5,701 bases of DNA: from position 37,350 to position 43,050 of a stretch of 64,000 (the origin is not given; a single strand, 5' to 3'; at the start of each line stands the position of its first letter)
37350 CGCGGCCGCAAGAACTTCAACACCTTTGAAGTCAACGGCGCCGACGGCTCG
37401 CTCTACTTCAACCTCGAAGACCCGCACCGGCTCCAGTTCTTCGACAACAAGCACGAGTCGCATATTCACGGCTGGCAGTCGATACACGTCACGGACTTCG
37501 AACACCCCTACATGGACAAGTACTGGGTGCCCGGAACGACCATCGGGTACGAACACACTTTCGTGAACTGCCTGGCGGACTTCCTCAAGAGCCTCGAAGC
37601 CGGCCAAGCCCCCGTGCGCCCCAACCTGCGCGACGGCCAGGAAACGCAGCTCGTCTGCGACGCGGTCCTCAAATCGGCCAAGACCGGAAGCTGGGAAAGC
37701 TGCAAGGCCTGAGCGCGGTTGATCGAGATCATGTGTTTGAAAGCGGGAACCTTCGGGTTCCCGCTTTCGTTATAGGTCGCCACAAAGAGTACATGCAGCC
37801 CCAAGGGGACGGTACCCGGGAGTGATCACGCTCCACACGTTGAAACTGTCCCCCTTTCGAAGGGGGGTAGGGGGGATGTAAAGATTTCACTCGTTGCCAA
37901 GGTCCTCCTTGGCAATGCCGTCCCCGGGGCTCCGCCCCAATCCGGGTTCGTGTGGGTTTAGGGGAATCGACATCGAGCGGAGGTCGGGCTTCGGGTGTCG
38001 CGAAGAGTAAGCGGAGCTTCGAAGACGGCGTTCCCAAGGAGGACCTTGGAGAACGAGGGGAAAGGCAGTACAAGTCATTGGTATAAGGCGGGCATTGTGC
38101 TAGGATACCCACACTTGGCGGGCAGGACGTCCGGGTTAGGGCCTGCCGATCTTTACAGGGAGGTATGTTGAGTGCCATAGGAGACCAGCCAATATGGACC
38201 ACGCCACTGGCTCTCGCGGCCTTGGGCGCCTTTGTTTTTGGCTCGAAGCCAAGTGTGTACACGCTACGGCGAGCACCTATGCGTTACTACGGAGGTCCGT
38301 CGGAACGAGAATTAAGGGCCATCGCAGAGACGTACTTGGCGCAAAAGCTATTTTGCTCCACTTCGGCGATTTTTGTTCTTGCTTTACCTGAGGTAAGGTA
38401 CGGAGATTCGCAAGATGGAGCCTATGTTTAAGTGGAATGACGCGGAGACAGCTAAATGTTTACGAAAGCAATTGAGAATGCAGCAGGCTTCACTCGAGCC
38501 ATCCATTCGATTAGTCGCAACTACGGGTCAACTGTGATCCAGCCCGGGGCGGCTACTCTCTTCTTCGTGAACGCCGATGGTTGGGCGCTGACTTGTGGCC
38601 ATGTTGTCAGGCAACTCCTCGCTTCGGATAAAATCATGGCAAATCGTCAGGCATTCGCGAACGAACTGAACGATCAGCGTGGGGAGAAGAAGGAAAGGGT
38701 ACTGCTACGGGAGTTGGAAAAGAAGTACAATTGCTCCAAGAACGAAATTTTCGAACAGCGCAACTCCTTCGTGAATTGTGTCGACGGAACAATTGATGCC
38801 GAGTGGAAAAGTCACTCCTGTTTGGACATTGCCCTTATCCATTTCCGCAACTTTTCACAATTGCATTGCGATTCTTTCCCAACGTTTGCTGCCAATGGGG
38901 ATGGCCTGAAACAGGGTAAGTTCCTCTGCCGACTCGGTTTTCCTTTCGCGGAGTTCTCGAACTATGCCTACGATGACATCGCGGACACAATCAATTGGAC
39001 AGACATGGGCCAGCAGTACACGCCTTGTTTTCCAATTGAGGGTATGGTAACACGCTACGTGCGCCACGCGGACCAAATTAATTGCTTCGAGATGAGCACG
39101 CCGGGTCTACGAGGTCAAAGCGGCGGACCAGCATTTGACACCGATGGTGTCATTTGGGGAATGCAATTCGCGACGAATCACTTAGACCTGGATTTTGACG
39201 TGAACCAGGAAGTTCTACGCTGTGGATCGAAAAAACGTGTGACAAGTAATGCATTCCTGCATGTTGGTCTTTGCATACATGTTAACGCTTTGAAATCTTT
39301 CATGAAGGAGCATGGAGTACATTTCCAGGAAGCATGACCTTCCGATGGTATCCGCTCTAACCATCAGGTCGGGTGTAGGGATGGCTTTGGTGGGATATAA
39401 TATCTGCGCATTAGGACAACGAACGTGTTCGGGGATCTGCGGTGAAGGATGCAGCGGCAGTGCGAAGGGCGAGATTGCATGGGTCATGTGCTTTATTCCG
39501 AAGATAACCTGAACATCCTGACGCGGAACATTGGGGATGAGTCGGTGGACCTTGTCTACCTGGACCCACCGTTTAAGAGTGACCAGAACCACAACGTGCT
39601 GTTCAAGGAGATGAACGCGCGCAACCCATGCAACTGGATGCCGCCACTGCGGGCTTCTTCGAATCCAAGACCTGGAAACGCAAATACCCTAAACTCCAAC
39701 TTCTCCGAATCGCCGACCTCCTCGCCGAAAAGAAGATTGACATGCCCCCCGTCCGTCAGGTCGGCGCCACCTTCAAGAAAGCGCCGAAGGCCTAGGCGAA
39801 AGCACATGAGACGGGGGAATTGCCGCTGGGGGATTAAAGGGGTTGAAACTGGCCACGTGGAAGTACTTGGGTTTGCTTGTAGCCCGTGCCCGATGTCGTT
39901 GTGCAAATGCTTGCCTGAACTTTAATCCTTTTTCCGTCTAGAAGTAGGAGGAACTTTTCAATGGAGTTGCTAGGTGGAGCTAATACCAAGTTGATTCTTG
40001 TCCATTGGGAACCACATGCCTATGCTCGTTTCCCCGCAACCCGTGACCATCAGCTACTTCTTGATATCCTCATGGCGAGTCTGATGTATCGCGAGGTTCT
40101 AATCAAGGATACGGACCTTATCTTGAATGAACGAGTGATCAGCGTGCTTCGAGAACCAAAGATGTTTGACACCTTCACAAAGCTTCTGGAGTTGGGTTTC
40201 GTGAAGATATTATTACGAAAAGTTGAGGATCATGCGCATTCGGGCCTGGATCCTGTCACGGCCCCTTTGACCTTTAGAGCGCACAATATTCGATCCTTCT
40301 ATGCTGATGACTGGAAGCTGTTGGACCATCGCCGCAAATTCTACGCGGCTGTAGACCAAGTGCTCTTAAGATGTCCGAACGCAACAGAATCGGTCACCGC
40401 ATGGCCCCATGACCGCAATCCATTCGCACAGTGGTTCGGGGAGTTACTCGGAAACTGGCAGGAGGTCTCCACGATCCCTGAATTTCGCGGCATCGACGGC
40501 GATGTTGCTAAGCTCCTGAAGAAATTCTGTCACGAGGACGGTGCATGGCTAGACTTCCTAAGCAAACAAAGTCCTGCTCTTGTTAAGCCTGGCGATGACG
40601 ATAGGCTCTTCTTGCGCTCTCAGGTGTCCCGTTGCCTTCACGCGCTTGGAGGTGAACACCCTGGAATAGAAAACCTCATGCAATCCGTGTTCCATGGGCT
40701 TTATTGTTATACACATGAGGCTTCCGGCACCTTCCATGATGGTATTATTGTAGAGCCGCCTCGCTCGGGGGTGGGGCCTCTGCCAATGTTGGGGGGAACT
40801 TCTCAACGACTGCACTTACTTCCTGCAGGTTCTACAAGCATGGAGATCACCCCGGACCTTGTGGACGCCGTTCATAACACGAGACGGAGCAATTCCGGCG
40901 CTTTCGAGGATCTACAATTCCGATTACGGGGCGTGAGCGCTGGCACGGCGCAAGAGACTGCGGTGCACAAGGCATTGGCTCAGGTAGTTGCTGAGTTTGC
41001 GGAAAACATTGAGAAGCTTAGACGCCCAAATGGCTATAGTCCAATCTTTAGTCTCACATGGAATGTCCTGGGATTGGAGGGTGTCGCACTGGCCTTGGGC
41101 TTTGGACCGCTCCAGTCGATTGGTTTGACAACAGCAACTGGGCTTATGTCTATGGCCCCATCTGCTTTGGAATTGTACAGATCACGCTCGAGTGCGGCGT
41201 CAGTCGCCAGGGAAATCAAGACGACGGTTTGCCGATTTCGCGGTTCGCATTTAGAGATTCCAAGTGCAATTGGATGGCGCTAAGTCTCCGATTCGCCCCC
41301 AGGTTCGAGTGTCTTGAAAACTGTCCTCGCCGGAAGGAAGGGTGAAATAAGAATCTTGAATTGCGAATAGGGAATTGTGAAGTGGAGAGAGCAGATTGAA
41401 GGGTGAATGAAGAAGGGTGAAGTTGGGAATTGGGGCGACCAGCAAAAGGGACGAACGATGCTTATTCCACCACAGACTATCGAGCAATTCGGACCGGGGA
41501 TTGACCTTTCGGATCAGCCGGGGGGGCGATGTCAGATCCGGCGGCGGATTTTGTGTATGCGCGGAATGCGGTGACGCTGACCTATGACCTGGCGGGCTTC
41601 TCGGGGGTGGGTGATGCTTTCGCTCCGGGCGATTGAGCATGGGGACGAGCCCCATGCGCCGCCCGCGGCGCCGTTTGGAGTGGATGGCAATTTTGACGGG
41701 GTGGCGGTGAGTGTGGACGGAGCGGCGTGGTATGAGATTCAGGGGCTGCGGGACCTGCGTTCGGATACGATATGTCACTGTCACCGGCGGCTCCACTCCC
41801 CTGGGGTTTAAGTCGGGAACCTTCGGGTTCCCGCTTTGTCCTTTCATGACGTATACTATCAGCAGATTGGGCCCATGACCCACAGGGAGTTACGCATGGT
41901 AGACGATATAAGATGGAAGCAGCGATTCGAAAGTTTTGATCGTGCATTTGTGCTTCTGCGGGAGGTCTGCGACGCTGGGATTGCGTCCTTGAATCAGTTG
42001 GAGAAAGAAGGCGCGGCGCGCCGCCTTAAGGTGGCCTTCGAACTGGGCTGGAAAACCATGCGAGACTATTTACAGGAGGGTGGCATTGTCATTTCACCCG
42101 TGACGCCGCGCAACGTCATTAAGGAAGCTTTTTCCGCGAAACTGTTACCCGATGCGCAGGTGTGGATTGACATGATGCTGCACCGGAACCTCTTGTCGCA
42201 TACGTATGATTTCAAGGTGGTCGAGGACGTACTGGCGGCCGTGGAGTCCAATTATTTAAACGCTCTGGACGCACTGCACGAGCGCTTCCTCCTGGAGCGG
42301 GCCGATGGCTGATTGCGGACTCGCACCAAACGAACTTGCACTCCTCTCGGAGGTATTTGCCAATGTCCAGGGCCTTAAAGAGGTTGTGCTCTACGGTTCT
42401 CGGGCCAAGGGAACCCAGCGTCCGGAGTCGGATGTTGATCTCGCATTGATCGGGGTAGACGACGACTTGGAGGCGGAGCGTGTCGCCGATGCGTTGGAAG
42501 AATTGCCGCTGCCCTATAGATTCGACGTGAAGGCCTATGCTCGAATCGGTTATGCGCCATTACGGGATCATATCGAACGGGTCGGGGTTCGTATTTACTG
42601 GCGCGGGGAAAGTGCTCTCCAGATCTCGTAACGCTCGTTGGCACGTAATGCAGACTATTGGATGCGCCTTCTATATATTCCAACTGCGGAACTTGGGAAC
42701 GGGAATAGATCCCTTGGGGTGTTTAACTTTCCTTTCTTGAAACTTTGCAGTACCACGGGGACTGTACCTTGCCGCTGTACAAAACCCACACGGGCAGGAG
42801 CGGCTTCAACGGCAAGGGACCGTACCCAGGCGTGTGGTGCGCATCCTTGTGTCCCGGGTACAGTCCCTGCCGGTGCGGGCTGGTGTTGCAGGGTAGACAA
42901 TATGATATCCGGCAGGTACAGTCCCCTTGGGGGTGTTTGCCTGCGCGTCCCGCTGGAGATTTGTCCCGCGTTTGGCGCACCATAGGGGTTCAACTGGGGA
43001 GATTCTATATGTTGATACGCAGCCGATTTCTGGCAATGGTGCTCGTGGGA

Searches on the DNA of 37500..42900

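Call 80: search_rna_families(source=window, start=37500, end=42900, threshold=evalue, max_evalue=1)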
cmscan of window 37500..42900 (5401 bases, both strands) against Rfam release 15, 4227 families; matches with E-value up to 1: 0.
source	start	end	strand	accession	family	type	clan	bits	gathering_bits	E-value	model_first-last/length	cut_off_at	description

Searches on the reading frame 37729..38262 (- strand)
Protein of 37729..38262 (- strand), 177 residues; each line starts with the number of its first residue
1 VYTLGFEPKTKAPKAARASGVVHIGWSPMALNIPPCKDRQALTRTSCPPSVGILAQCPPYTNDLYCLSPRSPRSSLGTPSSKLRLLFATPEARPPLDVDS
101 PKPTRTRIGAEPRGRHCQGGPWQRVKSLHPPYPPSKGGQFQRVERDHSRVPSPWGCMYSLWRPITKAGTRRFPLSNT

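Call 94: search_protein_families(library=pfam, proteins=[window:37729-38262:-], max_evalue=0.1)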
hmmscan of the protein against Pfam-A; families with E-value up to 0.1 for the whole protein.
window:37729-38262:- (177 aa): 0 families

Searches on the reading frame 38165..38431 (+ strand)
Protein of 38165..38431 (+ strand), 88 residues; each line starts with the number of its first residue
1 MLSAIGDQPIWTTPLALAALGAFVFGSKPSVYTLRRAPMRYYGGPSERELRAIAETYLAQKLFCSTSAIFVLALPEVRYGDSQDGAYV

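Call 3: search_protein_families(library=pfam, proteins=[window:38165-38431:+], max_evalue=0.1)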
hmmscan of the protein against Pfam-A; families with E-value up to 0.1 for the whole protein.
window:38165-38431:+ (88 aa): 0 families

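Call 4: search_protein_families(library=padloc, proteins=[window:38165-38431:+], max_evalue=0.1)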
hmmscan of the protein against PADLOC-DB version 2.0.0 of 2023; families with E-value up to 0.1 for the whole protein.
window:38165-38431:+ (88 aa): 0 families

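Call 61: search_protein_families(library=ncbifam, proteins=[window:38165-38431:+], max_evalue=0.01)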
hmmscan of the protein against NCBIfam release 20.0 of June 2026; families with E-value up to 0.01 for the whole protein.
window:38165-38431:+ (88 aa): 0 families

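Call 71: search_protein_families(library=phrogs, proteins=[window:38165-38431:+], max_evalue=0.01)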
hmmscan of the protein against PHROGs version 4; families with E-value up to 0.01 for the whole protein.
window:38165-38431:+ (88 aa): 0 families
